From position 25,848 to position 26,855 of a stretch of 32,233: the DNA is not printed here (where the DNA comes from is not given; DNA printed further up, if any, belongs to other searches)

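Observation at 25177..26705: Divergent pair of small-molecule-sensing regulators: NrtR-like (active Nudix box + wHTH) and HTH-WYL, sharing a 31-bp CTAG-centred palindrome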

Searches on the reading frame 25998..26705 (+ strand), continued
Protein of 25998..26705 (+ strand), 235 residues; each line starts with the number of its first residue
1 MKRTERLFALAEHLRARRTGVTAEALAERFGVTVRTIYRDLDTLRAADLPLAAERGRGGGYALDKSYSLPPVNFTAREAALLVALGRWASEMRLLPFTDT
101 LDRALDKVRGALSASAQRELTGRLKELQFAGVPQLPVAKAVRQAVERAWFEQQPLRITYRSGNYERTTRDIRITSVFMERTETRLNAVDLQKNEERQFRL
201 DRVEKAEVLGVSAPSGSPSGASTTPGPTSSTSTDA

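Call 66: search_solved_structures(query=A2, max_evalue=0.01, show_alignments=1)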
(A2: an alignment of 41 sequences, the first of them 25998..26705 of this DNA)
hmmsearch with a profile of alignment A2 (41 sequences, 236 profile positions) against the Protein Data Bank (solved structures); distinct sequences matched with E-value up to 0.01: 18.
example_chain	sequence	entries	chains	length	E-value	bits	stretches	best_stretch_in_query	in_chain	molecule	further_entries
6sj9_A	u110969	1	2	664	3.3e-45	157.7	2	4-213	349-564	Proteasome accessory factor B/C (PafBC)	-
7p5x_AY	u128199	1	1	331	1.3e-27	100.1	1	3-207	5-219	Transcriptional regulator-like protein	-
9fnd_X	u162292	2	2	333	1.4e-27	100.1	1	3-207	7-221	Transcriptional regulator-like protein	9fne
7p5x_AX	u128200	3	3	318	7.7e-24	87.8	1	71-217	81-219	PafC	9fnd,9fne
9pfq_Q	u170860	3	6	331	6.4e-21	78.2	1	75-228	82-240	WYL domain-containing protein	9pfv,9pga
8tp8_A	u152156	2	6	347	7.7e-21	78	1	75-228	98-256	DeoR-family transcriptional regulator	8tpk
9cu3_B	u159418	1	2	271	2.3e-17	66.6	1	73-228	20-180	WYL domain-containing protein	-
7tzv_A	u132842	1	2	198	4.6e-13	52.5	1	125-228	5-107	WYL domain-containing protein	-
7u02_B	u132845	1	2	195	6.4e-13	52.1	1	126-228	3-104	WYL domain-containing protein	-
7qfz_A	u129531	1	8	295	1.7e-12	50.7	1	136-216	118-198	WYL domain-containing protein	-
7tb5_A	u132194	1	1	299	6.2e-11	45.6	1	135-220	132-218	WYL domain-containing protein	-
9c5g_A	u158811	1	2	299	4.6e-10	42.7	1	136-220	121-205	CapW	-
7t8k_A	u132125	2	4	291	2.5e-09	40.3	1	123-220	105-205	BrxR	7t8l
7tb6_A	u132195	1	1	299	1.8e-08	37.5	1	127-207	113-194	S. maltophilia CapW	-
8bnv_A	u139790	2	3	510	2.6e-07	33.7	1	132-207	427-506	AAA family ATPase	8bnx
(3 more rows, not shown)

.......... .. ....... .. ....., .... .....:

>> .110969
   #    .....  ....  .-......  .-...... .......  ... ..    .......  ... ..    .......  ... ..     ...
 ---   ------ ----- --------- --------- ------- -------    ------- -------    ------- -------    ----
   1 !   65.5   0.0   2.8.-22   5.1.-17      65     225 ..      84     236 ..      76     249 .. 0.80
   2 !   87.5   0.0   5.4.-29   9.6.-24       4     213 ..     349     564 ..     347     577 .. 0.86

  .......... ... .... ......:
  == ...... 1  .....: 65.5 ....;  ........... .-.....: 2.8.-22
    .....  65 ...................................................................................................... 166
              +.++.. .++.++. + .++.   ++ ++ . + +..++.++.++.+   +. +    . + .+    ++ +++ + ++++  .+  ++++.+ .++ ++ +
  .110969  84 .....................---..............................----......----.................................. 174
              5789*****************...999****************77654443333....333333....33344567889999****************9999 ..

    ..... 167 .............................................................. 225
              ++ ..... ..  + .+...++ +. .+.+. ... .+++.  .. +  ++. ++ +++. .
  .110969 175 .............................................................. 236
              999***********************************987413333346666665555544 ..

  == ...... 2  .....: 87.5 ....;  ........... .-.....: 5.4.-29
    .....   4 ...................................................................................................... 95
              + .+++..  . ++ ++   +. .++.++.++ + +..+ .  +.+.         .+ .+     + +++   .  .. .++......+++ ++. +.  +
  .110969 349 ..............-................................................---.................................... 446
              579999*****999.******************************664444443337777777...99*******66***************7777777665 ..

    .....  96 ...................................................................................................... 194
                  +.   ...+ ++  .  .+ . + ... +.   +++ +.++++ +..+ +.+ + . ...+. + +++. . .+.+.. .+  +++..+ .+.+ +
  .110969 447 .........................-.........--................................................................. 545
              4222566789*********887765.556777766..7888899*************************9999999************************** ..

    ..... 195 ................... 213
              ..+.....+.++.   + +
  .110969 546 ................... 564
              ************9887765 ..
